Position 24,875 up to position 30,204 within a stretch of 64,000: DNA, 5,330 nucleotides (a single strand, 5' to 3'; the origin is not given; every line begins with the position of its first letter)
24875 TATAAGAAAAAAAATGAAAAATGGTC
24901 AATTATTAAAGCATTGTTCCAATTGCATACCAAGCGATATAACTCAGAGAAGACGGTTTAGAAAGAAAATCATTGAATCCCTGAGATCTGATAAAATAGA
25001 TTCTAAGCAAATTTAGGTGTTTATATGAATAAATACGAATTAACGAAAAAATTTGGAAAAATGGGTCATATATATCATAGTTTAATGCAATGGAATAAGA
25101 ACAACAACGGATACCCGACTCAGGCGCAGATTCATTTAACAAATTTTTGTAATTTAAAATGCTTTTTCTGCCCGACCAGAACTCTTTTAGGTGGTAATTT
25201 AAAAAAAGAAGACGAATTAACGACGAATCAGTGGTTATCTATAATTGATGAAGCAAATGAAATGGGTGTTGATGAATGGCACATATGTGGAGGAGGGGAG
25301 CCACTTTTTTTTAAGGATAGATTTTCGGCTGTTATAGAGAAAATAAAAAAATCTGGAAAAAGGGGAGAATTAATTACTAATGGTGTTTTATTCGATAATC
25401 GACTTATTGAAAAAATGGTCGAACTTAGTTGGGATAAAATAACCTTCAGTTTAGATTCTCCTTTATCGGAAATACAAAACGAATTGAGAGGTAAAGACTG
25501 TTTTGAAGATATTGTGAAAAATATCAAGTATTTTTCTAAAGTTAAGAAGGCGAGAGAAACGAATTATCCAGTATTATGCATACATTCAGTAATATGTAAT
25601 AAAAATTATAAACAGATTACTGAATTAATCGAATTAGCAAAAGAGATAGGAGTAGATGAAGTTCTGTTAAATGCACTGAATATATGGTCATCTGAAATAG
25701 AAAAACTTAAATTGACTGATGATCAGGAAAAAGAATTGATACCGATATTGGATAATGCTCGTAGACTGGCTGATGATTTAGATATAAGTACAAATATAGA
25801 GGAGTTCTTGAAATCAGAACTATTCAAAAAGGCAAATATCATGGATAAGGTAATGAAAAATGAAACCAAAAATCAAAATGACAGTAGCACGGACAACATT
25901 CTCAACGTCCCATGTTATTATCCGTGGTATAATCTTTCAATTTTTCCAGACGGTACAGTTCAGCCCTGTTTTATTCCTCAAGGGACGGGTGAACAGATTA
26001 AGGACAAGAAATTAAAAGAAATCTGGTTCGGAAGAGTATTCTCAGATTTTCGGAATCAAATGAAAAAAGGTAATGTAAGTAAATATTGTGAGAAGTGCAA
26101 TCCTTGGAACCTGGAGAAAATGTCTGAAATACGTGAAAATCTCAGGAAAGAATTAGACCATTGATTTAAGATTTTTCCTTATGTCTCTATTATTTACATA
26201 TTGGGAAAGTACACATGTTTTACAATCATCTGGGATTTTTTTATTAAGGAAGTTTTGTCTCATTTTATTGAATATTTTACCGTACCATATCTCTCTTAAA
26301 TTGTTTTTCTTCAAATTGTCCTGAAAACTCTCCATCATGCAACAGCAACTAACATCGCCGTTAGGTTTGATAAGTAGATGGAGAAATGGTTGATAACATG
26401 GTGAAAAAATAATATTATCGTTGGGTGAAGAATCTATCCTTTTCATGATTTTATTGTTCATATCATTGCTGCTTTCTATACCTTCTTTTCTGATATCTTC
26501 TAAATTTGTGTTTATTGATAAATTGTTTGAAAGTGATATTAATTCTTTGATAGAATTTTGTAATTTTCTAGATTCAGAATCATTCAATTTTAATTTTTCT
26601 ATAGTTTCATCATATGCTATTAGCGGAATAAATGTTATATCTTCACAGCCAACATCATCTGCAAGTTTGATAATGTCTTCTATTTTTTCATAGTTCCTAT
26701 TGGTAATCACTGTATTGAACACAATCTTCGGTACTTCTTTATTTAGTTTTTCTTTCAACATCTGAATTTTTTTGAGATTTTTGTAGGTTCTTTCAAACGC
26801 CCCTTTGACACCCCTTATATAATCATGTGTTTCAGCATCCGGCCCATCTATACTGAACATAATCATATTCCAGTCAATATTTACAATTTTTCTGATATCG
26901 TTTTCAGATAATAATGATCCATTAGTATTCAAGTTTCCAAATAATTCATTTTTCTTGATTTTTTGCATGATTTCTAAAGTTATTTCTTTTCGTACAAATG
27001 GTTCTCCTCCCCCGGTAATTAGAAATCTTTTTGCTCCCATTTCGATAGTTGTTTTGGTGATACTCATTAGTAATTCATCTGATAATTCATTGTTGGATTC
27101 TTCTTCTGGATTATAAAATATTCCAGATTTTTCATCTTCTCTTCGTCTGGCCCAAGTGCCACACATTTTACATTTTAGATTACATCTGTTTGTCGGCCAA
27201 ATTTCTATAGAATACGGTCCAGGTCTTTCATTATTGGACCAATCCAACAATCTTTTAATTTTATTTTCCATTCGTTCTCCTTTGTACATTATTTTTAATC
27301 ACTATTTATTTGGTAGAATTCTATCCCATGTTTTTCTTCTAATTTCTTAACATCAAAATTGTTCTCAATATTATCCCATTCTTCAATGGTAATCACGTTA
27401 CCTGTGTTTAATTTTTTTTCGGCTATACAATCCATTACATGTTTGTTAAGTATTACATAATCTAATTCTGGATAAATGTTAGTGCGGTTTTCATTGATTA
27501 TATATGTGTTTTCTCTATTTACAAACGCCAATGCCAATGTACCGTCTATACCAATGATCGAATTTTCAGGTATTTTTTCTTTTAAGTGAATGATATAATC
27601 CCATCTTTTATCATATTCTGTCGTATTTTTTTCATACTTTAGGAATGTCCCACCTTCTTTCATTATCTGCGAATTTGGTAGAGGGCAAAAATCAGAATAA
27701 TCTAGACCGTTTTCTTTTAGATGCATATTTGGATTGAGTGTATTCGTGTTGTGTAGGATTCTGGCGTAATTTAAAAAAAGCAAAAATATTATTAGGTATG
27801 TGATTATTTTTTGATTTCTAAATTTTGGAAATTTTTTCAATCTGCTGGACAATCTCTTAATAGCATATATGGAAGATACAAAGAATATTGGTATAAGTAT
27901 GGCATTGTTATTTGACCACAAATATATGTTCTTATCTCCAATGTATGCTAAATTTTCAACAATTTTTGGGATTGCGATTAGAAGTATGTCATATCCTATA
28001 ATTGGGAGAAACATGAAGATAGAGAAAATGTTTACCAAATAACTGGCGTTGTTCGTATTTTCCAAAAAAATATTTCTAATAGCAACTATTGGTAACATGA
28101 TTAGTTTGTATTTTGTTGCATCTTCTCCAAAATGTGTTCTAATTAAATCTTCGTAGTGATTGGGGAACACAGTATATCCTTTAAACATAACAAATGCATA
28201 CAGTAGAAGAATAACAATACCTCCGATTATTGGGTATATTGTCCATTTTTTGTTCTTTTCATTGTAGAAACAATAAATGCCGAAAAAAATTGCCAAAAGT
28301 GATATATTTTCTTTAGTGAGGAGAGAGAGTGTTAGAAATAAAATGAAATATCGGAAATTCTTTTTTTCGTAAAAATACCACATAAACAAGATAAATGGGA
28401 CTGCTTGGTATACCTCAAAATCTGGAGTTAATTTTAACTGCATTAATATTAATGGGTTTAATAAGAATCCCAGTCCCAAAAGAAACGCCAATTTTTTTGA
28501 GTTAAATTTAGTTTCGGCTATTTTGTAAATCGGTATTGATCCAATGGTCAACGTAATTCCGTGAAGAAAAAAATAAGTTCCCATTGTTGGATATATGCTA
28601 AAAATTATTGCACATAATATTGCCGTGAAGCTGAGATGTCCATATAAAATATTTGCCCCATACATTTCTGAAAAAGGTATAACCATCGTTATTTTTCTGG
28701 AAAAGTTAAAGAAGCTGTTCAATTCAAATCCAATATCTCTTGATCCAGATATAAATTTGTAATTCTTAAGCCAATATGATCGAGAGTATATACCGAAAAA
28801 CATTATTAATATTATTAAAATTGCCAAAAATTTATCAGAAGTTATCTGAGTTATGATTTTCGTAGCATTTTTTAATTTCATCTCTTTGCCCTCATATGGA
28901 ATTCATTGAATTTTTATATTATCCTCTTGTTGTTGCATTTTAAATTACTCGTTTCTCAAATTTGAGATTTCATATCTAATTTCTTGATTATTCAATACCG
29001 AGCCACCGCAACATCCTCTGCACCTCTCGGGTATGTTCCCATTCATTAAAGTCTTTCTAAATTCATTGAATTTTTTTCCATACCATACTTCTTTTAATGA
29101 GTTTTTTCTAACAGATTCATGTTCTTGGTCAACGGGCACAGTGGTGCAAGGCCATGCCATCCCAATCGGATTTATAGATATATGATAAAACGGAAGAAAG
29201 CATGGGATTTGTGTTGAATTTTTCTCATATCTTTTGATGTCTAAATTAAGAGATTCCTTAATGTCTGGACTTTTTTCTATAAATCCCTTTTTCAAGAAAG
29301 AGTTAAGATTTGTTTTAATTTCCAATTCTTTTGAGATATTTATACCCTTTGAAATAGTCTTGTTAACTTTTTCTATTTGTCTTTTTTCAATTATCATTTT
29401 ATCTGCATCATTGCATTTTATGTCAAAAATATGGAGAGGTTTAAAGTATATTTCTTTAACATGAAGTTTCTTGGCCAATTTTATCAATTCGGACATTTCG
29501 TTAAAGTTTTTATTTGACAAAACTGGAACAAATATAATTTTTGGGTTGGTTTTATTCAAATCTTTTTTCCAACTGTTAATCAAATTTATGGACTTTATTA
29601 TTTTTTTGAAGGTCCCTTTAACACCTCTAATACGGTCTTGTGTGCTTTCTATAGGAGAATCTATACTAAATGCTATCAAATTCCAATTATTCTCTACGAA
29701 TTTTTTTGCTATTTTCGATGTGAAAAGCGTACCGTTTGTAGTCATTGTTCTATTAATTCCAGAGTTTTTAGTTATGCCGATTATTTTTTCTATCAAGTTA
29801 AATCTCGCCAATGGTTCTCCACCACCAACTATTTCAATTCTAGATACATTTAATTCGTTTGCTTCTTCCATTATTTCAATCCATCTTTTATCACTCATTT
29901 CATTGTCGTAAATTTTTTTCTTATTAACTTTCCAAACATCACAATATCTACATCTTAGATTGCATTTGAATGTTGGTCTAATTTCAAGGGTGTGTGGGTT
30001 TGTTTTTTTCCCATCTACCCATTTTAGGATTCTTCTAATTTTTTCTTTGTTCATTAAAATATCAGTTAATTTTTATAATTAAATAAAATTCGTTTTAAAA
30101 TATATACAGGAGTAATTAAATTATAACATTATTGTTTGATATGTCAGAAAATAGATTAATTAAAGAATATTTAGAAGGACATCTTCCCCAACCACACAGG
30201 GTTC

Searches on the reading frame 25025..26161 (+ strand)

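Call 30: search_protein_families(library=ncbifam, proteins=[window:25025-26161:+], max_evalue=1e-10)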
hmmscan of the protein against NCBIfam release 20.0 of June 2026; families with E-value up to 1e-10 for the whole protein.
window:25025-26161:+ (379 aa): 29 families (the best 25 are shown)
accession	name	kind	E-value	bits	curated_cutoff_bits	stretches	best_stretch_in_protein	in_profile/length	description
TIGR04317.1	W_rSAM_matur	equivalog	1e-32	113.6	380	1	36-360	8-315/349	tungsten cofactor oxidoreductase radical SAM maturase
TIGR02109.1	PQQ_syn_pqqE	equivalog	1.4e-24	86.7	381.35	1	30-219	5-183/358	pyrroloquinoline quinone biosynthesis protein PqqE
TIGR04311.1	rSAM_Geo_metal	subfamily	1.8e-23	83.2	400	1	30-266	1-237/423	radical SAM/SPASM family putative metalloenzyme maturase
NF033640.1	N_Twi_rSAM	subfamily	2.5e-20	73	170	1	297-359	5-70/398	twitch domain-containing radical SAM protein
TIGR02668.1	moaA_archaeal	equivalog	6.5e-20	71.3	325.25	1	35-211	13-180/303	GTP 3',8-cyclase MoaA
TIGR04545.1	rSAM_ahbD_hemeb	equivalog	1.2e-19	70.9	500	1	37-358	5-308/339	heme b synthase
NF050035.1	rSAM_WgK_link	exception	4.1e-19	68.8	650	1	29-359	6-335/367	radical SAM/SPASM peptide maturase WgkB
TIGR04055.1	rSAM_NirJ2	equivalog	1.9e-18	67.1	500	1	38-357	6-299/326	putative heme d1 biosynthesis radical SAM protein NirJ2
NF001199.0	PRK00164.2-1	equivalog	3.7e-18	65.7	231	1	35-241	15-209/308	GTP 3',8-cyclase MoaA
NF045574.1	sacti_mat_StsB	exception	4.1e-18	65.5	625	1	34-215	98-266/466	StsB family radical SAM/SPASM domain sactipeptide maturase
NF038283.1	viperin_w_prok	equivalog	1.9e-17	63.3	180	1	35-207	5-177/281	viperin family antiviral radical SAM protein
TIGR04303.1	GeoRSP_rSAM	equivalog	3.3e-17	63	400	1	37-351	10-293/325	GeoRSP system radical SAM/SPASM protein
TIGR02666.1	moaA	equivalog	3.3e-17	62.5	284.05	1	36-220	14-195/336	GTP 3',8-cyclase MoaA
TIGR04250.1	SCM_rSAM_ScmE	equivalog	1.3e-16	60.5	400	1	31-358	2-317/358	SynChlorMet cassette radical SAM/SPASM protein ScmE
TIGR03962.1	mycofact_rSAM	equivalog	1.4e-16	60.6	265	1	37-241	17-211/339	mycofactocin radical SAM maturase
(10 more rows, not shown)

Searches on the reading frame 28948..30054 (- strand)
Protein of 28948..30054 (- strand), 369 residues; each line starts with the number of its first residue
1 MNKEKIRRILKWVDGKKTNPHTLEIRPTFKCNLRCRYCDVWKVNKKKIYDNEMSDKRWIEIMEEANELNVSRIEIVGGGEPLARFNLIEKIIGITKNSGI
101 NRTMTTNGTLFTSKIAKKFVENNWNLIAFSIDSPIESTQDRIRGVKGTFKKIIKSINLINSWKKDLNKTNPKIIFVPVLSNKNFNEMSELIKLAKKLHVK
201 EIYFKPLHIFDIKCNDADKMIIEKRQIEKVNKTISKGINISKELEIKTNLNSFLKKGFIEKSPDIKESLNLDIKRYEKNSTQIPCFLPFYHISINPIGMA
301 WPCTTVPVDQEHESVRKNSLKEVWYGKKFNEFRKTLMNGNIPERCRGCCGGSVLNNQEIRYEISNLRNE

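Call 30: search_protein_families(library=ncbifam, proteins=[window:28948-30054:-], max_evalue=1e-10)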
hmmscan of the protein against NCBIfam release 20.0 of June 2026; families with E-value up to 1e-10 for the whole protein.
window:28948-30054:- (369 aa): 36 families (the best 25 are shown)
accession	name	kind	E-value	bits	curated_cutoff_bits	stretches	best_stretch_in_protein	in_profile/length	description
TIGR04317.1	W_rSAM_matur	equivalog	2.2e-29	102.7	380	1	21-348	4-313/349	tungsten cofactor oxidoreductase radical SAM maturase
TIGR02109.1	PQQ_syn_pqqE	equivalog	9.7e-26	90.5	381.35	1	19-236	5-211/358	pyrroloquinoline quinone biosynthesis protein PqqE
TIGR04545.1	rSAM_ahbD_hemeb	equivalog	1.1e-23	84.3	500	1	28-335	7-298/339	heme b synthase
NF045574.1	sacti_mat_StsB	exception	4.1e-23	81.9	625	1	30-202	105-264/466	StsB family radical SAM/SPASM domain sactipeptide maturase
NF033640.1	N_Twi_rSAM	subfamily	1.5e-22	80.2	170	1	285-349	5-70/398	twitch domain-containing radical SAM protein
NF050035.1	rSAM_WgK_link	exception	1.5e-22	80.1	650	1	18-348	6-334/367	radical SAM/SPASM peptide maturase WgkB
TIGR04054.1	rSAM_NirJ1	equivalog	2.9e-22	78.8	650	1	28-240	43-243/387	putative heme d1 biosynthesis radical SAM protein NirJ1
TIGR04250.1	SCM_rSAM_ScmE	equivalog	7.5e-22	77.7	400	1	20-327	2-294/358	SynChlorMet cassette radical SAM/SPASM protein ScmE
TIGR04051.1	rSAM_NirJ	equivalog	4.2e-21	75.3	515.45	1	30-327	11-296/354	heme d1 biosynthesis radical SAM protein NirJ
TIGR04251.1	SCM_rSAM_ScmF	equivalog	3e-20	72.9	400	1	28-205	11-180/353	SynChlorMet cassette radical SAM/SPASM protein ScmF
TIGR04068.1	rSAM_ocin_clost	equivalog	6.8e-20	71.4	500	1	23-348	86-411/462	Cys-rich peptide radical SAM maturase CcpM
TIGR04546.1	rSAM_ahbC_deAc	equivalog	2.7e-18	66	650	1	28-244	46-246/390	12,18-didecarboxysiroheme deacetylase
TIGR02668.1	moaA_archaeal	equivalog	3e-18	65.9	325.25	1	23-236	12-215/303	GTP 3',8-cyclase MoaA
TIGR02666.1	moaA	equivalog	9.4e-18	64.3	284.05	1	25-234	14-220/336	GTP 3',8-cyclase MoaA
TIGR04053.2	TIGR04053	equivalog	1.5e-17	63.9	395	1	27-260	14-235/366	TIGR04053 family radical SAM/SPASM domain-containing protein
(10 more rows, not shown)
